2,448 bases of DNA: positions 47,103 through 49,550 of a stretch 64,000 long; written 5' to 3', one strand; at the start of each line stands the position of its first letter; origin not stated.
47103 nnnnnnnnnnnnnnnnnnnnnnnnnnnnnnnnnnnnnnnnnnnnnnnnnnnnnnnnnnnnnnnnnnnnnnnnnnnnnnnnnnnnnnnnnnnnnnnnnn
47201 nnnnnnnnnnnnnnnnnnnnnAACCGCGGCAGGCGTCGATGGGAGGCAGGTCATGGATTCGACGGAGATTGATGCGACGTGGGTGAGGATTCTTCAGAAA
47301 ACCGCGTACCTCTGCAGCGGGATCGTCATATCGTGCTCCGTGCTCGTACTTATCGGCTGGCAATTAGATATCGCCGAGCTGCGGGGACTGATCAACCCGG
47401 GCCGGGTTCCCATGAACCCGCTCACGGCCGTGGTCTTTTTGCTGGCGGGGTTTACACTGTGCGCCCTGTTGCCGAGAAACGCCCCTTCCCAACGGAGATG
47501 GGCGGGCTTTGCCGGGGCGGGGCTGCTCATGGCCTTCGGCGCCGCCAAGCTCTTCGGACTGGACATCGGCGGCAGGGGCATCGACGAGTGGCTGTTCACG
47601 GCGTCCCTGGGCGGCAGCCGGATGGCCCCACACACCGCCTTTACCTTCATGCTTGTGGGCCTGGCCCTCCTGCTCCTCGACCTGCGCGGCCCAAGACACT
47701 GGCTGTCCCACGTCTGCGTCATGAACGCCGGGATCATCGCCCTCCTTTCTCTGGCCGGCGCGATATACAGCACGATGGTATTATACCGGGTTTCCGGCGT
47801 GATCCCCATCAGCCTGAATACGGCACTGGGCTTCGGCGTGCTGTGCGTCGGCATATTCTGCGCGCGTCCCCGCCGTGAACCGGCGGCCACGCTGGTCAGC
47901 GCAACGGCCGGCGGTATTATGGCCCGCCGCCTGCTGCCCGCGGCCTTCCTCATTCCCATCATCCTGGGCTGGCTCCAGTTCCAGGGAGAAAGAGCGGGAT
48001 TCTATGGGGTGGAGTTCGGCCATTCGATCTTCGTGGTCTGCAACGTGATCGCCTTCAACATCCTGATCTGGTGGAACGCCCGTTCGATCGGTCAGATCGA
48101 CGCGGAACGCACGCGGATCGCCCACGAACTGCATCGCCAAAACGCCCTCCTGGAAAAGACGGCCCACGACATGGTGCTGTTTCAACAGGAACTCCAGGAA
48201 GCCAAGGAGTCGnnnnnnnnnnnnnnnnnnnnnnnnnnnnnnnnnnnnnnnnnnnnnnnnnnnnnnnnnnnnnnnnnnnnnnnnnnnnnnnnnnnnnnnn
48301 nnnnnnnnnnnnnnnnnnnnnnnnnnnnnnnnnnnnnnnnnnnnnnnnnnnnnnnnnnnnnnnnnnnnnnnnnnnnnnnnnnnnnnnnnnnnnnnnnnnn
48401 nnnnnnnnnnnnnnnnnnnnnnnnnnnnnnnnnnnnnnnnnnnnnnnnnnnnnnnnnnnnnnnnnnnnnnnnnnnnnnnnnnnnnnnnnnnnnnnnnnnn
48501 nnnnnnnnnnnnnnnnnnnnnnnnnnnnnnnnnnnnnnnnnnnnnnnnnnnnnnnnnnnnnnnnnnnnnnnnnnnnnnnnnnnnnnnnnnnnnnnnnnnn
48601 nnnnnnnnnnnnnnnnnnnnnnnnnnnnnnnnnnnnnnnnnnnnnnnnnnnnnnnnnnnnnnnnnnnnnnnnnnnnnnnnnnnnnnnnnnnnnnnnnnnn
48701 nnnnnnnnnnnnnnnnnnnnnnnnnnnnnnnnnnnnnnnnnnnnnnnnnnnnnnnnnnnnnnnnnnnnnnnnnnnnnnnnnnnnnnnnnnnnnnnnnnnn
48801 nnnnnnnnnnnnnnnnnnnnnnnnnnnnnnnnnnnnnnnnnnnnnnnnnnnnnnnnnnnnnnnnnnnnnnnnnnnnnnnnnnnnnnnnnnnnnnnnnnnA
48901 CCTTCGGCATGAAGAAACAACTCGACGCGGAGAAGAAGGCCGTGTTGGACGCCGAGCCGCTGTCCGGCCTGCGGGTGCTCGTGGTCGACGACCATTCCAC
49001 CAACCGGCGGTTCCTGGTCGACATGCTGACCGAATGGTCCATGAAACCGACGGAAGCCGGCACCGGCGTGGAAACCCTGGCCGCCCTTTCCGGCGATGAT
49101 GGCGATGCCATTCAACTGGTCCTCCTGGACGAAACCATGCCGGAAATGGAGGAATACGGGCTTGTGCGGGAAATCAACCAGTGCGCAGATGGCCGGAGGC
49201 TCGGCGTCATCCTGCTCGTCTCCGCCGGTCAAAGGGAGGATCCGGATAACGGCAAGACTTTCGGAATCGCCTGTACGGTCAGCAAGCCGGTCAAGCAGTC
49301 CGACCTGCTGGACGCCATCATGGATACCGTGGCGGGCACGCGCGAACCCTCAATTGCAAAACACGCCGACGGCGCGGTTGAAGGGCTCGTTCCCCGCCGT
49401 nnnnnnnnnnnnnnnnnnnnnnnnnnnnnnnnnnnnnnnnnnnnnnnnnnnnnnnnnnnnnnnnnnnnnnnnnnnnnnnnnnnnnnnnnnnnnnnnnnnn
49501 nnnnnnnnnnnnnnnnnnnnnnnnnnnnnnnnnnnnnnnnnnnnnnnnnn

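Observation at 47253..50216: Hybrid histidine kinase with two REC domains and a terminal HPt immediately downstream of the REC-GDH gene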

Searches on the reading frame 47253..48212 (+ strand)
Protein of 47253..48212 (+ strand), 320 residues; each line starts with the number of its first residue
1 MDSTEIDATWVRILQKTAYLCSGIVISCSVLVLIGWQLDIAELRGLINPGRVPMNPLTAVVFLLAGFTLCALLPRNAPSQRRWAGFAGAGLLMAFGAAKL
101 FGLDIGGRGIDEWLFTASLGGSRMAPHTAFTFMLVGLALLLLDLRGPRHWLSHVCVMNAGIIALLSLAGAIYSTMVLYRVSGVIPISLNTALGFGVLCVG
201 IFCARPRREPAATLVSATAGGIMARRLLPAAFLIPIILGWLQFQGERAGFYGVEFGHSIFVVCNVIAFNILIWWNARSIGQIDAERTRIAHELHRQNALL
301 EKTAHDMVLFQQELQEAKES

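Call 9: search_protein_families(library=pfam, proteins=[window:47253-48212:+], max_evalue=10)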
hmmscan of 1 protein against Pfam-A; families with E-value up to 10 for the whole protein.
window:47253-48212:+ (320 aa): 1 family
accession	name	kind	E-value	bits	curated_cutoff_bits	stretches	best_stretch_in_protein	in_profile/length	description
PF20712.2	CyanoTRADDas_TM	-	1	9.9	24.3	1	190-223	17-50/68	Cyanobacterial TRADD-N associated 2-Transmembrane domain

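Call 18: find_homologous_proteins(query=window:47253-48152:+, max_evalue=0.001)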
Query window:47253-48152:+ (300 aa): 39 proteins with E <= 0.001 among 8000 candidates.
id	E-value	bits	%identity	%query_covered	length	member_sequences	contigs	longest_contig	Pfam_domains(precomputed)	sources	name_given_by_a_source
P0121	4.1e-175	599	90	100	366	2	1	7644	PF00512.32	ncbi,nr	ncbi:MAG: hypothetical protein F4014_08085, partial [Gemmatimonadetes bacterium]|nr:hypothetical pro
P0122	2.0e-124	433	73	92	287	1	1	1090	-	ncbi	-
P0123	7.9e-123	427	67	100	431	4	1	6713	PF00512.32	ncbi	-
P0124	4.1e-52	195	43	86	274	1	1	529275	-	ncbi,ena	-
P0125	2.2e-49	186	52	62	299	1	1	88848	-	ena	-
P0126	2.2e-48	183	42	86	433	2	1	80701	PF00512.32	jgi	jgi:signal transduction histidine kinase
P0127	8.1e-48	181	43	82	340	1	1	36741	-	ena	-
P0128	2.9e-46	176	49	64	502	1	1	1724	PF02518.32,PF00512.32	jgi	jgi:signal transduction histidine kinase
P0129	1.0e-44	171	40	94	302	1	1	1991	-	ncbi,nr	ncbi:MAG TPA: hypothetical protein VHI52_01785, partial [Verrucomicrobiae bacterium]|nr:hypothetical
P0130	6.4e-41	158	39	89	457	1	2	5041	PF00990.27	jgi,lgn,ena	jgi:diguanylate cyclase (GGDEF)-like protein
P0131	2.3e-40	157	40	88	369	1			-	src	-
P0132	4.3e-39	152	37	90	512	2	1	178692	PF02518.32,PF00512.32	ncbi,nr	ncbi:MAG TPA: ATP-binding protein [Verrucomicrobiae bacterium]|nr:ATP-binding protein [Verrucomicrob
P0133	1.2e-37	148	37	84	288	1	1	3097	-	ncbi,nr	ncbi:MAG: hypothetical protein JO122_01085, partial [Acetobacteraceae bacterium]|nr:hypothetical pro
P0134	1.8e-35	140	44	59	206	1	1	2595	-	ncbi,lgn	-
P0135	6.0e-35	139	46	74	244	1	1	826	-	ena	-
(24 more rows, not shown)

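Call 20: search_protein_families(library=ncbifam, proteins=[window:47253-48152:+], max_evalue=10)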
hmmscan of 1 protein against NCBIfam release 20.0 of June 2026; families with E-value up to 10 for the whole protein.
window:47253-48152:+ (300 aa): 1 family
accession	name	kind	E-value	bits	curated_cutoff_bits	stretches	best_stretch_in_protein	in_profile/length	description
NF058595.1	invert_tail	domain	6.3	7.2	37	1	54-96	23-66/113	lipo-invert putative C-terminal anchoring domain-containing protein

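Call 42: predict_structure(alignment_id=A2)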
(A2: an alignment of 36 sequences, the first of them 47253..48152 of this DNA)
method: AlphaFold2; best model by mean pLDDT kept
length: 300 residues; sequences in the alignment: 36
mean_pLDDT: 89.5   pTM: 0.84
mean pLDDT of the five models: 89.5, 88.1, 87.7, 86.1, 83.2
residues with pLDDT >= 90: 175; 70-90: 108; 50-70: 15; < 50: 2
segments of 3 or more residues with pLDDT < 50: none
pLDDT, mean of each block of 10 residues (from residue 1): 77 96 98 94 77 91 98 96 98 96 87 83 89 98 91 95 87 61 77 96 93 89 89 88 89 87 92 89 92 96
secondary structure, 60 per line:
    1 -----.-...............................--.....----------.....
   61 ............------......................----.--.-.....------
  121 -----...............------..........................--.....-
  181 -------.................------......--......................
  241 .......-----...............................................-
elements in order: H8-38 H41-45 H56-72 H79-100 H110-114 H126-140 H147-172 H175-179 H188-204 H211-215 H219-247 H253-299

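Call 56: fold_search(model_id=the predicted structure, library=pdb)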
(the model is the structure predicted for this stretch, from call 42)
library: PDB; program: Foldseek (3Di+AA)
matches with E <= 10: 525; with E <= 0.001: 0
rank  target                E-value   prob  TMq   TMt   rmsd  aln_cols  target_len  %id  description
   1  9g95_A                5.4e-02  0.87  0.28  0.23  16.2       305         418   17  Lipid III flippase WzxE with NB10 nanobody in outward-facing conformation at 2.7552 A (released 2025-01-22)
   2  9g9m_A                7.6e-02  0.75  0.26  0.21  16.6       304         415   17  Lipid III flippase WzxE with NB10 and NB7 nanobodies in outward-facing conformation - crystal 1 (released 2025-01-22)
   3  9ima_A                2.8e-01  0.41  0.21  0.24  22.5       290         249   13  Cryo-EM structure for the GPRC5D complexed with Talquetamab Fab (released 2024-09-11)
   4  9g9o_A                3.4e-01  0.44  0.27  0.21  16.6       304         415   17  Lipid III flippase WzxE with NB10 and NB7 nanobodies in outward-facing conformation - crystal 2 (released 2025-01-22)
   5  9uo2_A                3.4e-01  0.41  0.24  0.23  20.7       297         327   15  Cryo-EM structure of human organic solute transporter Ost-alpha/beta in apo state (released 2025-12-10)
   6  5yx9_A                3.6e-01  0.21  0.19  0.10  21.9       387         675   11  Cryo-EM structure of human TRPC6 at 3.8A resolution (released 2018-05-23)
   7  2v3n                  3.6e-01  0.20  0.18  0.15  17.5       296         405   12  Crystallographic analysis of upper axial ligand substitutions in cobalamin bound to transcobalamin (released 2007-10-30)
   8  9g9n_A                3.9e-01  0.18  0.19  0.16  16.6       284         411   13  Lipid III flippase WzxE with NB10 and NB7 nanobodies in inward-facing conformation - crystal 1 (released 2025-01-22)
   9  7d76_R                4.4e-01  0.41  0.25  0.28  20.9       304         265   12  Cryo-EM structure of the beclomethasone-bound adhesion receptor GPR97-Go complex (released 2021-02-03)
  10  7ra3_R                4.4e-01  0.21  0.20  0.17  23.1       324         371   11  cryo-EM of human Gastric inhibitory polypeptide receptor GIPR bound to GIP (released 2022-04-13)
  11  8eit_R                4.4e-01  0.13  0.16  0.17  20.7       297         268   15  Structure of FFAR1-Gq complex bound to DHA (released 2023-05-24)
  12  7e14_R                4.8e-01  0.11  0.14  0.12  22.3       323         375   14  Compound2_GLP-1R_OWL833_Gs complex structure (released 2021-07-07)
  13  8a70_A                5.0e-01  0.15  0.17  0.16  17.1       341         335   13  PcIDS1 in complex with Mg2+ and GPP (released 2023-05-31)
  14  8flq_R                5.7e-01  0.47  0.29  0.25   9.3       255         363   16  Human PTH1R in complex with PTH(1-34) and Gs (released 2023-04-26)
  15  9k1c_R                5.7e-01  0.14  0.17  0.18  20.8       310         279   15  Cryo-EM structure of the DHA bound FFA1-Gi complex (released 2024-12-11)
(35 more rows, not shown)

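Call 61: search_protein_representatives(alignment_id=A2)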
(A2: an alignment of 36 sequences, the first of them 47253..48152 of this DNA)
Query: 36 sequences, 425 profile positions. Proteins with E-value up to 0.001 (for the whole library): 145418; up to 1e-10: 40230; up to 1e-30: 13482. The best 150 are listed.
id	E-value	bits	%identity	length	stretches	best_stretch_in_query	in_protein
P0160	5.0e-145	499.9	-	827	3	4-324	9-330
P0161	2.4e-140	484.5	-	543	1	5-420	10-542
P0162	5.9e-140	483.1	-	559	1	6-420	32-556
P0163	8.6e-138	476.0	-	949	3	4-333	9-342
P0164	2.4e-135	468.0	-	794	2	4-304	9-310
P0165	2.5e-135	467.9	-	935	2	32-351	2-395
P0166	7.5e-135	466.3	-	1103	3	8-305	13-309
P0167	1.2e-134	465.7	-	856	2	8-327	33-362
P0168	7.3e-134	463.1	-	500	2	5-371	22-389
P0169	2.0e-133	461.6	-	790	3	5-295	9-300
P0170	1.2e-132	459.1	-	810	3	7-308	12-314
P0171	1.9e-132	458.4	-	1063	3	4-411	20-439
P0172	1.5e-131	455.4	-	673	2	11-306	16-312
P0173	2.0e-131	455.1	-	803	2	11-373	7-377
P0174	3.7e-131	454.2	-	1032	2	9-323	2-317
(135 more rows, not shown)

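Call 63: search_protein_families(library=pfam, alignment_id=A4, max_evalue=0.001)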
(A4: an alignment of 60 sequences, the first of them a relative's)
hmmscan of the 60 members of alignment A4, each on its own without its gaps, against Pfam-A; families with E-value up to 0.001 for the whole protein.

A. member 1, P0160 (827 aa): 7 families
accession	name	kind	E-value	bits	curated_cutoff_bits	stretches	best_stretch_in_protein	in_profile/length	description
PF02518.31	HATPase_c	-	3.5e-22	79.4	26.4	1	718-826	1-107/111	Histidine kinase-, DNA gyrase B-, and HSP90-like ATPase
PF00512.31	HisKA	-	5.1e-16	58.9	26.9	1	611-675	3-64/66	His Kinase A (phospho-acceptor) domain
PF08448.16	PAS_4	-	6.4e-15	55.8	23.1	1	330-439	3-107/110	PAS fold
PF00989.32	PAS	-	1.7e-12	47.7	22.6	1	343-437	18-113/113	PAS fold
PF13426.13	PAS_9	-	1.6e-08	35.1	27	1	343-439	8-103/103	PAS domain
PF13188.13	PAS_8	-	0.00021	21.5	21.8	0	324-381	3-53/65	PAS domain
PF08447.18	PAS_3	-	0.0007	20.3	25.6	0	349-434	2-89/89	PAS fold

B. families by the number of members that match (of 60 scanned): 25 families
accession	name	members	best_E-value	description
PF00512.31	HisKA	57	5e-25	His Kinase A (phospho-acceptor) domain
PF02518.31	HATPase_c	56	1.1e-32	Histidine kinase-, DNA gyrase B-, and HSP90-like ATPase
PF13426.13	PAS_9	47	8.9e-61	PAS domain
PF08448.16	PAS_4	47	1.1e-45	PAS fold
PF00989.32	PAS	45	3.2e-60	PAS fold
PF13188.13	PAS_8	41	3.8e-33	PAS domain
PF08447.18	PAS_3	35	3.2e-38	PAS fold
PF24820.1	Diguanyl_cycl_sensor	16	1.5e-16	Diguanylate cyclase-like sensor domain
PF12860.13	PAS_7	13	3.7e-12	PAS fold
PF13185.12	GAF_2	10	2.2e-51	GAF domain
PF01590.32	GAF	9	3.7e-18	GAF domain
PF13596.12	PAS_10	9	6.5e-10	PAS domain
PF00072.30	Response_reg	8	1.3e-51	Response regulator receiver domain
PF01627.28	Hpt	4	3.9e-15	Hpt domain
PF14215.12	bHLH-MYC_N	4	8.3e-07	bHLH-MYC and R2R3-MYB transcription factors N-terminal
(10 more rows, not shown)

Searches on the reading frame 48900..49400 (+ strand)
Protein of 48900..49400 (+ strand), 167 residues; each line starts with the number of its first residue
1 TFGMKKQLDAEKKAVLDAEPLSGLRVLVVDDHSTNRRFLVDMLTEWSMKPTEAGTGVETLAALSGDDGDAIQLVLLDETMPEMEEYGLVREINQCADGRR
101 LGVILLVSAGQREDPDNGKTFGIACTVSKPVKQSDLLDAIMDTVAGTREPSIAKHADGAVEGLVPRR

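Call 83: search_protein_families(library=pfam, proteins=[window:48900-49400:+], max_evalue=0.01)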
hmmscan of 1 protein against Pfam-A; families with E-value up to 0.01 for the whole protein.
window:48900-49400:+ (167 aa): 1 family
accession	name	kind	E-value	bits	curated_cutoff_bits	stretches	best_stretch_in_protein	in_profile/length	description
PF00072.30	Response_reg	-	1.3e-13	51.6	30.2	1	26-140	1-110/111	Response regulator receiver domain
